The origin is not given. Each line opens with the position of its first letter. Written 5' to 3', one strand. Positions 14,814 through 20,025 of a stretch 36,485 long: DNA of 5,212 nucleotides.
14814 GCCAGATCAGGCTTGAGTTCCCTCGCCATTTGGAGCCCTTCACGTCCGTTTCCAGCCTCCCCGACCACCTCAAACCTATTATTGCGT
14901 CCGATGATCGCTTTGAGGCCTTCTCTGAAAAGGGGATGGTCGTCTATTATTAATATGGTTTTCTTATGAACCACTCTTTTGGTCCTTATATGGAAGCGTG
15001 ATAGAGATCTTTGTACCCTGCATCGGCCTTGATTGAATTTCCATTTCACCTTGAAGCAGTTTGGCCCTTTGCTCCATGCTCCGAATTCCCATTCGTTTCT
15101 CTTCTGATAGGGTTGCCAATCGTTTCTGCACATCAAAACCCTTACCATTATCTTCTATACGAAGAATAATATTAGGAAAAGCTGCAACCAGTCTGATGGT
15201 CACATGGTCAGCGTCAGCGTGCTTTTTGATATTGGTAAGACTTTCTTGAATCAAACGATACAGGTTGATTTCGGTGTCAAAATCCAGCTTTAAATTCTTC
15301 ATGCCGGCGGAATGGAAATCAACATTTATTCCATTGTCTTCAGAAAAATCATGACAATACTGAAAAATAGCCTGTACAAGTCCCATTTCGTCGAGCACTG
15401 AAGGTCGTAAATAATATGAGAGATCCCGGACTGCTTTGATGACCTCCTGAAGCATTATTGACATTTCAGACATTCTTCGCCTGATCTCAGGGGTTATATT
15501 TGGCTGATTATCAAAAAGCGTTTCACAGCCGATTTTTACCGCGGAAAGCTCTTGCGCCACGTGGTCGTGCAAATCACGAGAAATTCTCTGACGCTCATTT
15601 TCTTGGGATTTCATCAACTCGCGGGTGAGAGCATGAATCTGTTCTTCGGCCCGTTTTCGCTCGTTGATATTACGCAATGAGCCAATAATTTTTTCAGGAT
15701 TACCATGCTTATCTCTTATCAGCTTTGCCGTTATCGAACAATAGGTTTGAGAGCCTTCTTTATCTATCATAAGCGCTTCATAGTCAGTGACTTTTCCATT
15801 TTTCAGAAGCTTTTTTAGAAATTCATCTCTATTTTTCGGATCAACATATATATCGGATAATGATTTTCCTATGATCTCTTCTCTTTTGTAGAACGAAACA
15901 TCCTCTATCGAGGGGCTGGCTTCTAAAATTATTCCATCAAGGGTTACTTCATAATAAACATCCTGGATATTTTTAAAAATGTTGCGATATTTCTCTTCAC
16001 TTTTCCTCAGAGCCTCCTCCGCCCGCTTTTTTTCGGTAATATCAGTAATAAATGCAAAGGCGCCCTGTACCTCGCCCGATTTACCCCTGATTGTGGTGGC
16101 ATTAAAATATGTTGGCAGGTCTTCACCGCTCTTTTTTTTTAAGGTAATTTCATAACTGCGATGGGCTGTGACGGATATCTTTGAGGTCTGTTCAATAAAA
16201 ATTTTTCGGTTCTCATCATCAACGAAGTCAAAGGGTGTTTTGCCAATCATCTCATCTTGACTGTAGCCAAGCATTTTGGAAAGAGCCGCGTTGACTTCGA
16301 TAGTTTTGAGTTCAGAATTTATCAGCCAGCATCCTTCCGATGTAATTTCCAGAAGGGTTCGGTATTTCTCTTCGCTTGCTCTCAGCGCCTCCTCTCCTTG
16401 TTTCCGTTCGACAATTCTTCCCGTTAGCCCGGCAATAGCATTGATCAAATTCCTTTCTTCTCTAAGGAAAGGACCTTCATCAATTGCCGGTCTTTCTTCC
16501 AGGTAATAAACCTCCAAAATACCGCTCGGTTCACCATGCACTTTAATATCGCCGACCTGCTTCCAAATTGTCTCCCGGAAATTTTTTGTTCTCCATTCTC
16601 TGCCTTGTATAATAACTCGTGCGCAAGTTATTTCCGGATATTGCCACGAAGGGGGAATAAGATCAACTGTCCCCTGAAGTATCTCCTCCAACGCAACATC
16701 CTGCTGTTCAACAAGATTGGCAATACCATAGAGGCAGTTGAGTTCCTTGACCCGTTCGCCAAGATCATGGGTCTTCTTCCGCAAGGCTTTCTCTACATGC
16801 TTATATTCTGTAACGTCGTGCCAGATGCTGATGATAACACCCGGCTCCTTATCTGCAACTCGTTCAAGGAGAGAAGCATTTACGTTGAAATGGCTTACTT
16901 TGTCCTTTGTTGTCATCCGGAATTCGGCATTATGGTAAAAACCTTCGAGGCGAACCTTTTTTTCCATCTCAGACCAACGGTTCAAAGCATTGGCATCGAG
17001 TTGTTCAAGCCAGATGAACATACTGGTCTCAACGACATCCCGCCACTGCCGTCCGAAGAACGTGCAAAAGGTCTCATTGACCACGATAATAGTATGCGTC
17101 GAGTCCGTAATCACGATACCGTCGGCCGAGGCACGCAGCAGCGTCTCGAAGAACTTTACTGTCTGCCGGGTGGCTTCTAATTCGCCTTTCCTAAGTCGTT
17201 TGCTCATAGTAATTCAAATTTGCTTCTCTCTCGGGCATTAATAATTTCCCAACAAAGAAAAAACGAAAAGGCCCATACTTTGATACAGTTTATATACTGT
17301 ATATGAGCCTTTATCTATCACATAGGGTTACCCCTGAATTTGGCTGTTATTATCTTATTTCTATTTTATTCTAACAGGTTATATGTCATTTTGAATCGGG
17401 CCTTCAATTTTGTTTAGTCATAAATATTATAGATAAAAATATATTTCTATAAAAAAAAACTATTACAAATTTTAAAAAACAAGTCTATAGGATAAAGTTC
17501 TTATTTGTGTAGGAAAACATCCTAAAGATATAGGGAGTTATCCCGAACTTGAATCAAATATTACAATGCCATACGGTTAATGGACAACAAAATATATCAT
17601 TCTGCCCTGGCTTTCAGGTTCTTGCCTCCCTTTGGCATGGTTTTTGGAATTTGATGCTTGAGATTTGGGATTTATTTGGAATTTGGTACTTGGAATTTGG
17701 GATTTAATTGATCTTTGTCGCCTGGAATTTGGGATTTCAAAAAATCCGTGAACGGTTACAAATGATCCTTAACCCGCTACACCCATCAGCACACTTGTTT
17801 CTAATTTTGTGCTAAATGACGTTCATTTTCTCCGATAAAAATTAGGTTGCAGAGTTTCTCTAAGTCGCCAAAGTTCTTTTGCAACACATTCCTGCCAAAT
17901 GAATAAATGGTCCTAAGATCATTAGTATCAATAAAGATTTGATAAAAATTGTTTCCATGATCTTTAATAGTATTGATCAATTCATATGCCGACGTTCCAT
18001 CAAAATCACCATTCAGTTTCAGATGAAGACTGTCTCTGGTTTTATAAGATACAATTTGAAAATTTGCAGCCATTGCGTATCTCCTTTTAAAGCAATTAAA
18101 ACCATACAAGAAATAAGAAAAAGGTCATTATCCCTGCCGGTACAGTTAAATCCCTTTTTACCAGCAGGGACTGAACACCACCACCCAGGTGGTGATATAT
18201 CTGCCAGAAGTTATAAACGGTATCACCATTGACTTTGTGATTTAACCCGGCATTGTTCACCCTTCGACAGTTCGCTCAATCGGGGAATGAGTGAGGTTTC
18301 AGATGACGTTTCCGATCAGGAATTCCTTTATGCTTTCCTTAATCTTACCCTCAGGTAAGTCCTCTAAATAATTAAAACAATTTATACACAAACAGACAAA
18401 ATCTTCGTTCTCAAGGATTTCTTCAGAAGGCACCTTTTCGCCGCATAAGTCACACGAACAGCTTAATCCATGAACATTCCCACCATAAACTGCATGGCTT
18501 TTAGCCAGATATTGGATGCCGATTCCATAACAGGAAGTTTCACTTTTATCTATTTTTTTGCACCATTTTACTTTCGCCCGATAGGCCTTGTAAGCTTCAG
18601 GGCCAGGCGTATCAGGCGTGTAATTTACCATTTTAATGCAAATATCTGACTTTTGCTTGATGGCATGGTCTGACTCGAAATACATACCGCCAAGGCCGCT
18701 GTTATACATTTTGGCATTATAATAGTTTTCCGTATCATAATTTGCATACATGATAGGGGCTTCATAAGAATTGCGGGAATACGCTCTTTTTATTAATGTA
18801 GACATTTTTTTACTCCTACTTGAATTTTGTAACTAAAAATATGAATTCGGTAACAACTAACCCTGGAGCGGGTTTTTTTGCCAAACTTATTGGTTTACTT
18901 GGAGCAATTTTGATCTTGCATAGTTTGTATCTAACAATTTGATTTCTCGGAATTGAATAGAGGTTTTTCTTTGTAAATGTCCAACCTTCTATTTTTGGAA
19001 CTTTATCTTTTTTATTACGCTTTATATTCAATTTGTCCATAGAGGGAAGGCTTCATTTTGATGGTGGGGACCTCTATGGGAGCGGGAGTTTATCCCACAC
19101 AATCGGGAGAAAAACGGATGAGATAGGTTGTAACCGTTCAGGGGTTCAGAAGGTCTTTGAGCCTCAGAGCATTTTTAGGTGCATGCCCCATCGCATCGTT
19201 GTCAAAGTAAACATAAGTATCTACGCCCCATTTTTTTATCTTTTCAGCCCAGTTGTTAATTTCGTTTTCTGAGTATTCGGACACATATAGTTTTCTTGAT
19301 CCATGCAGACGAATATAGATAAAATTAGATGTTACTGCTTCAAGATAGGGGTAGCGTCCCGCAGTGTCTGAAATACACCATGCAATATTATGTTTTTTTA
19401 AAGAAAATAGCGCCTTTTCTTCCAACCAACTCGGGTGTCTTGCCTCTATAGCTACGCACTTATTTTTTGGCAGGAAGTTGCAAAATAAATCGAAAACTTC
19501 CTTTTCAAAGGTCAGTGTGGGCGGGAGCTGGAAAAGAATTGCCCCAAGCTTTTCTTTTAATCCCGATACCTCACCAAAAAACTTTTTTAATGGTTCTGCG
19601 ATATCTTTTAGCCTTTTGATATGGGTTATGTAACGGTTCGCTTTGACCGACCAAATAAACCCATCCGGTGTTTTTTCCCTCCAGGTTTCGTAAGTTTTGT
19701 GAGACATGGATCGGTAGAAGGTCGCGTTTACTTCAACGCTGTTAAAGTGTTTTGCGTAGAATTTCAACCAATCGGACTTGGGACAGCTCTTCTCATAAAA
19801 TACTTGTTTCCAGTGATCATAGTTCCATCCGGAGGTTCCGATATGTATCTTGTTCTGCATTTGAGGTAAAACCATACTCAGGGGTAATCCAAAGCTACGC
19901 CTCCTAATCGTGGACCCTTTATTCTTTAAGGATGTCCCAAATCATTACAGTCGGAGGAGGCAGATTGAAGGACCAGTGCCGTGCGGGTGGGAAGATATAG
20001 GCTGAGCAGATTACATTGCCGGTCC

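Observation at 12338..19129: A roughly 100-bp conserved element in three co-oriented copies, each upstream of a minus-strand transcription unit around a two-component system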

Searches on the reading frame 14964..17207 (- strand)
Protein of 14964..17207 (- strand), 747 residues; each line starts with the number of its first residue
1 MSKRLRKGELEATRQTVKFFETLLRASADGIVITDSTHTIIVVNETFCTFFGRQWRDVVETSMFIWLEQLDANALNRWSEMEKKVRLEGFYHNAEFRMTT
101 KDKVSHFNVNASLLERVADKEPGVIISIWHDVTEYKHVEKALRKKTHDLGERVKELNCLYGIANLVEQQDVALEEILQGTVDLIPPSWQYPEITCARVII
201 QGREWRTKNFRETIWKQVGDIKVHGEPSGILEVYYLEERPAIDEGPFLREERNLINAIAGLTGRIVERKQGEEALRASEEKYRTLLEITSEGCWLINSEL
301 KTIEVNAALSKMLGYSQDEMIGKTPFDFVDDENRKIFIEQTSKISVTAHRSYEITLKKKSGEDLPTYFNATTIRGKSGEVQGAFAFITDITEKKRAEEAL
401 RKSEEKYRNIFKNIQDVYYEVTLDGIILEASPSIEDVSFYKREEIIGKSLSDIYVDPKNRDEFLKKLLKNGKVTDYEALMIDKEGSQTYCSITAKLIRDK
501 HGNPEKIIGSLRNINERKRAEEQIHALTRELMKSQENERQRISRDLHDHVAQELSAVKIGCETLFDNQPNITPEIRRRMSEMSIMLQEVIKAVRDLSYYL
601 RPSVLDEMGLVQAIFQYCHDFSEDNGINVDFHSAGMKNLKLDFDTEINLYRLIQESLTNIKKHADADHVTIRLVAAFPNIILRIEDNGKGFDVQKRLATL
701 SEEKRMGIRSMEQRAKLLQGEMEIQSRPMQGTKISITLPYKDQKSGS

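Call 11: search_protein_families(library=pfam, proteins=[window:14964-17207:-], max_evalue=0.01)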
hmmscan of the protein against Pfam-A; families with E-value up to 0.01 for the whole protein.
window:14964-17207:- (747 aa): 8 families
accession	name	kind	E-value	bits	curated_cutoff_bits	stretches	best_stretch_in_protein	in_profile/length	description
PF13426.13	PAS_9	-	1.4e-40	138.2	27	3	291-392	2-103/103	PAS domain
PF00989.32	PAS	-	5.9e-34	116.9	22.6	3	280-390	1-113/113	PAS fold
PF08448.16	PAS_4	-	1.4e-24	86.9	23.1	2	291-395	6-110/110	PAS fold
PF13188.13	PAS_8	-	2.9e-16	59.1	21.8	2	19-77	2-57/65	PAS domain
PF07730.19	HisKA_3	-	7.3e-14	52.5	24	1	538-605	1-68/68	Histidine kinase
PF08447.18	PAS_3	-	1.2e-13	51.6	25.6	1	428-510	2-88/89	PAS fold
PF02518.31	HATPase_c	-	6e-13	49.6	26.4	1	646-741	3-110/111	Histidine kinase-, DNA gyrase B-, and HSP90-like ATPase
PF12860.13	PAS_7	-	0.00089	19.8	27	0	289-398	4-115/115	PAS fold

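Call 56: search_protein_families(library=ncbifam, proteins=[window:14964-17207:-], max_evalue=0.001)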
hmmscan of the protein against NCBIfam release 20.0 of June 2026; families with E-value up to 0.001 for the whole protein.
window:14964-17207:- (747 aa): 34 families (the best 25 are shown)
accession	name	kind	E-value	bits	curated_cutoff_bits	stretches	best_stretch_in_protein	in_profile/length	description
TIGR00229.1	sensory_box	domain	2.9e-56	189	22.9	3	276-400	1-126/126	PAS domain S-box protein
NF052443.1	SensHisKinMctS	equivalog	6.2e-47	160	700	1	513-741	225-449/457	two-component system sensor histidine kinase MctS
NF008649.0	PRK11644.1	equivalog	1.3e-35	123.2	408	1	510-740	274-496/499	signal transduction histidine-protein kinase/phosphatase UhpB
NF052531.1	Strep_LiaS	equivalog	9.7e-28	97.4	450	1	535-739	129-326/328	envelope stress sensor histidine kinase LiaS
NF053781.1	cdiGMPphdstlr2612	equivalog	1.1e-26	92.8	1600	2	347-460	657-769/1268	Tlr1612 family c-di-GMP phosphodiesterase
NF008184.0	PRK10935.1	equivalog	3e-26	92.2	553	1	537-743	362-562/565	nitrate/nitrite two-component system sensor histidine kinase NarQ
NF047874.1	MASE3_PAS_HK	subfamily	5.8e-25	88.1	560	3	256-399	241-384/655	MASE3 domain-containing sensor histidine kinase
NF008468.0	PRK11360.1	equivalog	6.3e-25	87.6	646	3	273-404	261-391/616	two-component system sensor histidine kinase AtoS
NF007896.0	PRK10600.1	equivalog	7.3e-24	84.4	578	1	537-738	389-583/598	nitrate/nitrite two-component system sensor histidine kinase NarX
NF007298.0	PRK09776.1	equivalog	8e-20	70.3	1135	2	269-405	291-429/1111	diguanylate cyclase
NF047786.1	his_kin_MadS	equivalog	1.9e-18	66.8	500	1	518-739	212-434/434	MadS family sensor histidine kinase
NF046044.1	PnpS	equivalog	7.6e-17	61.4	400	2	269-398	44-168/390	two-component system histidine kinase PnpS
NF041777.1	sens_FixL_Rhizob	equivalog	8.6e-17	60.9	850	1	291-469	7-189/485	sensor protein FixL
NF045675.1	PhdiestaseDibA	equivalog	2.6e-16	59.1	980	1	268-401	70-200/623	phosphodiesterase DibA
NF045595.1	HK_scytonemin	equivalog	3.1e-16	58.9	865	2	348-696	229-580/637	scytonemin biosynthesis sensor histidine kinase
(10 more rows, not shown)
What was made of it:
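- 14964..17207 (-): Sensor histidine kinase with several PAS domains, HisKA_3 and HATPase_c; partner of the regulator. calls 11, 56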

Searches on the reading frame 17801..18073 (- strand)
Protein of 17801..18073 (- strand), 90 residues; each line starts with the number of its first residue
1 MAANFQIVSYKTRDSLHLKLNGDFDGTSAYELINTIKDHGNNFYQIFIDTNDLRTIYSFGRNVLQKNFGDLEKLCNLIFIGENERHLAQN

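Call 38: search_protein_families(library=pfam, proteins=[window:17801-18073:-], max_evalue=1)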
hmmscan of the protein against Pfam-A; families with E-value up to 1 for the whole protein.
window:17801-18073:- (90 aa): 2 families
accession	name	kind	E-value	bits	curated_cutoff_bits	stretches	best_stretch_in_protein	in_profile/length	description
PF06887.19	DUF1265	-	0.12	12.8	25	1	64-85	3-24/47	Protein of unknown function (DUF1265)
PF07576.18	BRAP2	-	0.14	12.8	22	1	32-81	37-87/99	BRCA1-associated protein 2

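Call 56: search_protein_families(library=ncbifam, proteins=[window:17801-18073:-], max_evalue=0.001)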
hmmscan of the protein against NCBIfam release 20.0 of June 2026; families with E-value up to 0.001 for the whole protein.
window:17801-18073:- (90 aa): 0 families
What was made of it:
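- Tried and rejected: The 90-aa '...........' protein looked like a STAS anti-sigma antagonist by eye, but it has no Pfam or NCBIfam hit (calls 38, 56).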

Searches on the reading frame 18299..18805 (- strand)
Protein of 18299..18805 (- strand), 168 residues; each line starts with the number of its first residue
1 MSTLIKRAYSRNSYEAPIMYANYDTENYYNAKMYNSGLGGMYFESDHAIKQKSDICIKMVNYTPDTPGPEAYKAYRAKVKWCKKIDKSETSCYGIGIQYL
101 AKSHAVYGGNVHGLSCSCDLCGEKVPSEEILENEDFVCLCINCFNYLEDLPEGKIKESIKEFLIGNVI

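Call 11: search_protein_families(library=pfam, proteins=[window:18299-18805:-], max_evalue=0.01)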
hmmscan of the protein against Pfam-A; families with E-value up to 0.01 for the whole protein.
window:18299-18805:- (168 aa): 0 families

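Call 38: search_protein_families(library=pfam, proteins=[window:18299-18805:-], max_evalue=1)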
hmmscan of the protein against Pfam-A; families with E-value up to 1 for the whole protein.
window:18299-18805:- (168 aa): 2 families
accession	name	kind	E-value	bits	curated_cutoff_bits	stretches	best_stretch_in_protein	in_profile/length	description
PF24734.1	DUF7685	-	0.064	13.6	27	1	118-145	2-33/43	Domain of unknown function (DUF7685)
PF01258.23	zf-dskA_traR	-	0.33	11.4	24.9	1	117-148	5-35/36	Prokaryotic dksA/traR C4-type zinc finger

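Call 56: search_protein_families(library=ncbifam, proteins=[window:18299-18805:-], max_evalue=0.001)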
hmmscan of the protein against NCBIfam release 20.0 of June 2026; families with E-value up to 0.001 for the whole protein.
window:18299-18805:- (168 aa): 0 families

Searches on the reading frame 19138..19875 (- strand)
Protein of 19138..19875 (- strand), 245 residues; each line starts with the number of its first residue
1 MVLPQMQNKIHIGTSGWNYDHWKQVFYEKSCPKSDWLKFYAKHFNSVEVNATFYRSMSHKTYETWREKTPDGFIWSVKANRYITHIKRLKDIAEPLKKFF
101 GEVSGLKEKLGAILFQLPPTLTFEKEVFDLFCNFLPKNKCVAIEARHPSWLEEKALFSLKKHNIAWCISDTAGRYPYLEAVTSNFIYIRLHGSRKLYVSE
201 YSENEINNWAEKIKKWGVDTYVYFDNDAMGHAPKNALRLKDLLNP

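Call 11: search_protein_families(library=pfam, proteins=[window:19138-19875:-], max_evalue=0.01)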
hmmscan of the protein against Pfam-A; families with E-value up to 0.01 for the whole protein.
window:19138-19875:- (245 aa): 1 family
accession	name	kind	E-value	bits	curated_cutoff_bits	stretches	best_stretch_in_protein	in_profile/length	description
PF01904.24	DUF72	-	2.9e-72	243.7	25.3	1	27-241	1-216/217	Protein of unknown function DUF72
